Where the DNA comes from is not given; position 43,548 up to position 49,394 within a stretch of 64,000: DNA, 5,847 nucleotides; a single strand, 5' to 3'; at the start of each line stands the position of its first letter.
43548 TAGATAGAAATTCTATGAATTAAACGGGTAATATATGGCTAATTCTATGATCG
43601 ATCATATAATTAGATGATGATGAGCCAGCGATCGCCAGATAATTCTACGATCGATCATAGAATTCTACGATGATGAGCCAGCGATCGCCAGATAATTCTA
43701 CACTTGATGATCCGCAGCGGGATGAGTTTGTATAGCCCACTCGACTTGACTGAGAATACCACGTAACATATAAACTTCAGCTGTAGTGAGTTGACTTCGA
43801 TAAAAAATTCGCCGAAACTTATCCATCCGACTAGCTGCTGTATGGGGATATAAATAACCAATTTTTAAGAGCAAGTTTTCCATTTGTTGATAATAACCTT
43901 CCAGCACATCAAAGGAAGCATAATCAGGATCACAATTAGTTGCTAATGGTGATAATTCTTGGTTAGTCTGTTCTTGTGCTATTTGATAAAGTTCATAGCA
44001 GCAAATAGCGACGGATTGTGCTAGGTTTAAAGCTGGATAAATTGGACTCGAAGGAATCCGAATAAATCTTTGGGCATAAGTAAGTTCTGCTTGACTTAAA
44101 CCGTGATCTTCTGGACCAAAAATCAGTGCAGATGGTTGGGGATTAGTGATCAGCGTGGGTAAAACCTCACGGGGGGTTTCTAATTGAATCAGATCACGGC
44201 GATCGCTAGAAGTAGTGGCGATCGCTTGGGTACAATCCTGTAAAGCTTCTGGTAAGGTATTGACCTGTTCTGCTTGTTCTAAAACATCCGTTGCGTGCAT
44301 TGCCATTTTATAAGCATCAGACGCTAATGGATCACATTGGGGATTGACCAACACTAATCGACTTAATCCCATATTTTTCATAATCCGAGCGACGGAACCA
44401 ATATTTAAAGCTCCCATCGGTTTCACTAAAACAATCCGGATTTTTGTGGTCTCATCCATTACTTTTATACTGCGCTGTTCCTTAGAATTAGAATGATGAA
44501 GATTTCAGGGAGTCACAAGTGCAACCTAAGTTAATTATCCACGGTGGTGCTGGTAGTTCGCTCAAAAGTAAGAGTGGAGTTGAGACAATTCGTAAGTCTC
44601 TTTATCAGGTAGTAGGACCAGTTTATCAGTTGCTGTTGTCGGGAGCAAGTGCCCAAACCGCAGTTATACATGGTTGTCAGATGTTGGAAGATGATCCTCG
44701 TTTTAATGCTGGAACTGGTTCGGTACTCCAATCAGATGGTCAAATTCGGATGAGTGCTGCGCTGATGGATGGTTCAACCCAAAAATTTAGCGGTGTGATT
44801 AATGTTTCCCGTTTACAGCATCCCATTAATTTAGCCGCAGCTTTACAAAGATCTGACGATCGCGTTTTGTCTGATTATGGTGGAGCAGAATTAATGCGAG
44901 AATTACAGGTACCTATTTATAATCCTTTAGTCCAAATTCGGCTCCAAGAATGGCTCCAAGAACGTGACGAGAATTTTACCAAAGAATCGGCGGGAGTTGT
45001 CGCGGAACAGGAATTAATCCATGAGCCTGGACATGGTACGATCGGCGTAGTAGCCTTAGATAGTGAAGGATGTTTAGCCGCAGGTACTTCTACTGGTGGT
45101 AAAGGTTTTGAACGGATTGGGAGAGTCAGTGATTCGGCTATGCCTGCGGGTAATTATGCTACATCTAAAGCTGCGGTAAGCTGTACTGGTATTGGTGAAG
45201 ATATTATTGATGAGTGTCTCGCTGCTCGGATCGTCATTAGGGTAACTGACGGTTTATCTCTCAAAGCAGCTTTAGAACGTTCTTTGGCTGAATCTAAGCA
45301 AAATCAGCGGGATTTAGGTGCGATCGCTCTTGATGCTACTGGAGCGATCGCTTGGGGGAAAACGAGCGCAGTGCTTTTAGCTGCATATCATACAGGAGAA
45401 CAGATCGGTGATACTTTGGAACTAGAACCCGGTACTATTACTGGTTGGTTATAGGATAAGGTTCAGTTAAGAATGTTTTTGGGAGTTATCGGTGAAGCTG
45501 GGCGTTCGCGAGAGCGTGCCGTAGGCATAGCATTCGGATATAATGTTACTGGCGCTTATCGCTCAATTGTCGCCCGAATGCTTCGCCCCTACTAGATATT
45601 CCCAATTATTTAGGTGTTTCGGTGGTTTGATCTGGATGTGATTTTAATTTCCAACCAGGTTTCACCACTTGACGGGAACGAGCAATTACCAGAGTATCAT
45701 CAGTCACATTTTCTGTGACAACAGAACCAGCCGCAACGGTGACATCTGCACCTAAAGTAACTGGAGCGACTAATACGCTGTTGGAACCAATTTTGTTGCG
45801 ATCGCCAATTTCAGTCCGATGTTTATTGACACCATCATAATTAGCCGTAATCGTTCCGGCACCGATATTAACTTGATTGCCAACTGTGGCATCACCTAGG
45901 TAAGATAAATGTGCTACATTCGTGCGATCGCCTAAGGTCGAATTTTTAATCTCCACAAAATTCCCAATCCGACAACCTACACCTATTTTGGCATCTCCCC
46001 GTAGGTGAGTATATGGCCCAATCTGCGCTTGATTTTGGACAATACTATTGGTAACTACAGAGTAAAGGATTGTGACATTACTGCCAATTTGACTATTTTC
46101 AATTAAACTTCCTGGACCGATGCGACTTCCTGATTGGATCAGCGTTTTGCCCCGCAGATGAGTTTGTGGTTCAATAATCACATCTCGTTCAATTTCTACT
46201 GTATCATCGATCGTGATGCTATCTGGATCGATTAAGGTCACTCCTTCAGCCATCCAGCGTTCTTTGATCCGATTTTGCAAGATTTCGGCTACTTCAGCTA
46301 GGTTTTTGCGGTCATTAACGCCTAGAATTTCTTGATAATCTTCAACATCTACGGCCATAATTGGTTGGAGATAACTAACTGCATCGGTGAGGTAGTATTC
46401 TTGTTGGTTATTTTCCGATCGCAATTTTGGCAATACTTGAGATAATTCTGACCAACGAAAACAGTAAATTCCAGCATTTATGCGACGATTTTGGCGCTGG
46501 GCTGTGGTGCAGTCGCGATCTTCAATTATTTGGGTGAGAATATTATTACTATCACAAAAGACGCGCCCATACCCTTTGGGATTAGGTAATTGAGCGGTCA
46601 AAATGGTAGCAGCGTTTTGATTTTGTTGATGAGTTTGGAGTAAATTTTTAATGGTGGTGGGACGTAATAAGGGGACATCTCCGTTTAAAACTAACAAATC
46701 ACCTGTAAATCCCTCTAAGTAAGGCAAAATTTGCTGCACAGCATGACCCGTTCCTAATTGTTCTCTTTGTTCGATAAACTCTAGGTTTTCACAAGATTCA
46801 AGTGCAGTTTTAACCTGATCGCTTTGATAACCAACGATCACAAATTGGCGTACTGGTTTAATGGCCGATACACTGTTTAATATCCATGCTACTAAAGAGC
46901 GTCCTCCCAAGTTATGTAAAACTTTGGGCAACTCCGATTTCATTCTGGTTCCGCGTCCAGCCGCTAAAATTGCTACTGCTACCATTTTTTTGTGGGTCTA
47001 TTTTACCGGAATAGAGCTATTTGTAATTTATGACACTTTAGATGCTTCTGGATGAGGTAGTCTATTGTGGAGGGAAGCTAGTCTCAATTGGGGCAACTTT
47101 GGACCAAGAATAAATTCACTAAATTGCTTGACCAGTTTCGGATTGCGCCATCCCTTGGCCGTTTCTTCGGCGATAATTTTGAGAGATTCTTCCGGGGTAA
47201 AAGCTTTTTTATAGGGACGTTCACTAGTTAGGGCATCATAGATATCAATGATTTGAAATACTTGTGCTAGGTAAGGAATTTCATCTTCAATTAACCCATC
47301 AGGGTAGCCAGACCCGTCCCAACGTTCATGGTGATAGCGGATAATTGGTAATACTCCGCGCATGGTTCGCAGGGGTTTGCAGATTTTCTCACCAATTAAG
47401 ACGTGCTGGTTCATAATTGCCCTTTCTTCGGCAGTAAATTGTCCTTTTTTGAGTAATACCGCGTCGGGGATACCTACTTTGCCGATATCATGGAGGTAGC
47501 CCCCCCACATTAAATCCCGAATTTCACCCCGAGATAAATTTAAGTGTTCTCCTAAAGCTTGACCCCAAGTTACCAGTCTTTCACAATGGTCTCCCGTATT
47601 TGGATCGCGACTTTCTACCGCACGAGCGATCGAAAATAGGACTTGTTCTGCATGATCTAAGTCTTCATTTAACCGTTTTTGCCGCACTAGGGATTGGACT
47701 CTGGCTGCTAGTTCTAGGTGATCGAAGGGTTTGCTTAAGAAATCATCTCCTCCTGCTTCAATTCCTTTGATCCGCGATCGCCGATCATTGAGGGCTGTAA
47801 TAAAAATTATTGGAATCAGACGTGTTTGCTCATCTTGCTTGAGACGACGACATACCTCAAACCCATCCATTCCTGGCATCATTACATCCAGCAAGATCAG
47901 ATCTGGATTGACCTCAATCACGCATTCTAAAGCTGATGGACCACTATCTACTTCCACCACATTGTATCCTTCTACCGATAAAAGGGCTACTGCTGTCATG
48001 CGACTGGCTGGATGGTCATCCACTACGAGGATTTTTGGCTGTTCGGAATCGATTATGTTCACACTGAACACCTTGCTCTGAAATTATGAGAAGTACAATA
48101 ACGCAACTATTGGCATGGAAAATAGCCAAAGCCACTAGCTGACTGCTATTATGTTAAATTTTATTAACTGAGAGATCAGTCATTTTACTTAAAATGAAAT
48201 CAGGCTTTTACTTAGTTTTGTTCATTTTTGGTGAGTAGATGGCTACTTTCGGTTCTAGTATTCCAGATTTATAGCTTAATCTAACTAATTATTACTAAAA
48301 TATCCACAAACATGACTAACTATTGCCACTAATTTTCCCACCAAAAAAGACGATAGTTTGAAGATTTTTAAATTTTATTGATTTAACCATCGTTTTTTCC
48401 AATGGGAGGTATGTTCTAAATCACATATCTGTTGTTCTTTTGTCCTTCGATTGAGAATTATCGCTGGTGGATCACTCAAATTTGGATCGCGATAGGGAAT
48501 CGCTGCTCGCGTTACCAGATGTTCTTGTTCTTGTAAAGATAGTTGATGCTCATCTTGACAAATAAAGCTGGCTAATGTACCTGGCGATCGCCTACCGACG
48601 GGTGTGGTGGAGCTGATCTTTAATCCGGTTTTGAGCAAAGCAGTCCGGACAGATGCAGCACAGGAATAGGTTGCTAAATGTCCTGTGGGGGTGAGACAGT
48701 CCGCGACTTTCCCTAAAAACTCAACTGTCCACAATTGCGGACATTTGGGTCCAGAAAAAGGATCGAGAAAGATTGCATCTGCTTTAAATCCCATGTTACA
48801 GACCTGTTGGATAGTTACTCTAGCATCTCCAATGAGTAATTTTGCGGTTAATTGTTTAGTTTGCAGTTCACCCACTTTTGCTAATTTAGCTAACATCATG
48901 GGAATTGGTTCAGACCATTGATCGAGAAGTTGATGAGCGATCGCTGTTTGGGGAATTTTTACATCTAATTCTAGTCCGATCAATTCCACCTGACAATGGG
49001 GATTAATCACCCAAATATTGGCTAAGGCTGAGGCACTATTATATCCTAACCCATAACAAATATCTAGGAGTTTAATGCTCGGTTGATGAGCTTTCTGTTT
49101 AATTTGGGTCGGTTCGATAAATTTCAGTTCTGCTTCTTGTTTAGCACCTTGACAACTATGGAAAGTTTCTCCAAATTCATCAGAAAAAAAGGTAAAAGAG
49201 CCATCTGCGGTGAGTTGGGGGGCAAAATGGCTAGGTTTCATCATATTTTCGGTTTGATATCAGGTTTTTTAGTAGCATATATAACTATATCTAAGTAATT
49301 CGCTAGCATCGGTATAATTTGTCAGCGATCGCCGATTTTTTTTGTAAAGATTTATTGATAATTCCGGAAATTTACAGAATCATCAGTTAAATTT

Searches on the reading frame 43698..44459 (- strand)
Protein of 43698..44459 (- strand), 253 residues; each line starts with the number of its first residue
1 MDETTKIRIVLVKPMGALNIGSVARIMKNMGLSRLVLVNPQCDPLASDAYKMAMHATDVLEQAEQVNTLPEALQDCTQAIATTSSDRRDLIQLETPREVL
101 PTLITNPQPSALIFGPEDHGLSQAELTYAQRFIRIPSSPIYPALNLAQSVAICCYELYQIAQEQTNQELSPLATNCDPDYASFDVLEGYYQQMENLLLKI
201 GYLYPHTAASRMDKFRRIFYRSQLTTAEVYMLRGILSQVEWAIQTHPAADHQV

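Call 93: search_protein_families(library=pfam, proteins=[window:43698-44459:-], max_evalue=0.00001)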
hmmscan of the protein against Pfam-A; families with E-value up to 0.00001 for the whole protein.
window:43698-44459:- (253 aa): 1 family
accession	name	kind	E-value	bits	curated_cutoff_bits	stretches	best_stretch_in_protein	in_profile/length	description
PF00588.24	SpoU_methylase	-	2.1e-31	109.4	29.7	1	7-155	2-142/142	SpoU rRNA Methylase family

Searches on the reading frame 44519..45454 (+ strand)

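Call 93: search_protein_families(library=pfam, proteins=[window:44519-45454:+], max_evalue=0.00001)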
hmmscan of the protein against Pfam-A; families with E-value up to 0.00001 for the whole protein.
window:44519-45454:+ (311 aa): 1 family
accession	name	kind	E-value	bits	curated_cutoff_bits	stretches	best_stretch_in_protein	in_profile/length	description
PF01112.23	Asparaginase_2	-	5.7e-109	364.4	27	1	3-301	1-308/309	Asparaginase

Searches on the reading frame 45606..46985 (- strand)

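Call 93: search_protein_families(library=pfam, proteins=[window:45606-46985:-], max_evalue=0.00001)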
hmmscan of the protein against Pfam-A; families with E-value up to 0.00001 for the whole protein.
window:45606-46985:- (459 aa): 7 families
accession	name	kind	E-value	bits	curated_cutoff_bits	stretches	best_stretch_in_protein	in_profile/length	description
PF00132.30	Hexapep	-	3.9e-28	96.4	27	2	391-424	2-35/36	Bacterial transferase hexapeptide (six repeats)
PF12804.13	NTP_transf_3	-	4e-19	69.8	27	1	5-132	2-124/160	MobA-like NTP transferase domain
PF00483.29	NTP_transferase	-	1.6e-13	51.2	21.2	1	6-205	4-208/245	Nucleotidyl transferase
PF25084.1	LbH_EIF2B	-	1.6e-13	51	54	0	266-327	7-69/105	EIF2B subunit epsilon LbH domain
PF01128.25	IspD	-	4.8e-10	40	27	1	2-127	1-125/221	2-C-methyl-D-erythritol 4-phosphate cytidylyltransferase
PF02348.25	CTP_transf_3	-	4.4e-06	27.1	22.6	1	21-125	16-120/217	Cytidylyltransferase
PF14602.12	Hexapep_2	-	4.5e-06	26.7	27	1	392-424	3-33/34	Hexapeptide repeat of succinyl-transferase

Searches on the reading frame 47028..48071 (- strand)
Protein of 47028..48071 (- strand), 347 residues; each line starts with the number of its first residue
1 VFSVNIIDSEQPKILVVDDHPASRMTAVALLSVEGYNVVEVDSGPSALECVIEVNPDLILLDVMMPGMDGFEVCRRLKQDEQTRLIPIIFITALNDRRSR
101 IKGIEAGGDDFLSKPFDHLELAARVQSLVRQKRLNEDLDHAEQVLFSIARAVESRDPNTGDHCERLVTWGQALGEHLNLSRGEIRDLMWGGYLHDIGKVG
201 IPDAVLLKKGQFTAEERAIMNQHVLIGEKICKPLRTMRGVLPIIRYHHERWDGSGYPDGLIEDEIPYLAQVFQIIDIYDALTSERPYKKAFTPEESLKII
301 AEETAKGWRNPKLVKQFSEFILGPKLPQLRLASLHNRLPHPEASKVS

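Call 93: search_protein_families(library=pfam, proteins=[window:47028-48071:-], max_evalue=0.00001)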
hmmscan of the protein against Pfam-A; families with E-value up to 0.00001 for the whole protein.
window:47028-48071:- (347 aa): 3 families
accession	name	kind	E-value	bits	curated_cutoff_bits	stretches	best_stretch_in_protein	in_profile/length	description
PF13487.12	HD_5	-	5.3e-35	121.1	27.2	1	149-306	4-164/170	HD domain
PF00072.30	Response_reg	-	2.2e-30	105.5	30.2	1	14-125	1-110/111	Response regulator receiver domain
PF01966.28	HD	-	2.7e-16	60.3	22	1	160-280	2-115/116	HD domain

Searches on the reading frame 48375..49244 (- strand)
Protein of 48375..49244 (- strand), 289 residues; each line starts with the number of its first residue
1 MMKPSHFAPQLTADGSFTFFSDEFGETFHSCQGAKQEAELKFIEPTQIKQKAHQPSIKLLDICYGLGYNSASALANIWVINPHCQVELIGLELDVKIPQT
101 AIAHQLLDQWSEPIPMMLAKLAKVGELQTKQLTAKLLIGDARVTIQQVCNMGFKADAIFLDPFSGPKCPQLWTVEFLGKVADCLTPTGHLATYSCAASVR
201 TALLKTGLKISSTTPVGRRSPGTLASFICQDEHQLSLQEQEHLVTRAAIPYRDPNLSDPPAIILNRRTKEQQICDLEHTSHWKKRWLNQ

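Call 93: search_protein_families(library=pfam, proteins=[window:48375-49244:-], max_evalue=0.00001)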
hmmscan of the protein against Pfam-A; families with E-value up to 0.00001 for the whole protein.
window:48375-49244:- (289 aa): 1 family
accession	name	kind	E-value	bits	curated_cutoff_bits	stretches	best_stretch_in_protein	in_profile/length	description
PF05430.17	Methyltransf_30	-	6.9e-30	103.9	22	1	102-226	6-122/124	S-adenosyl-L-methionine-dependent methyltransferase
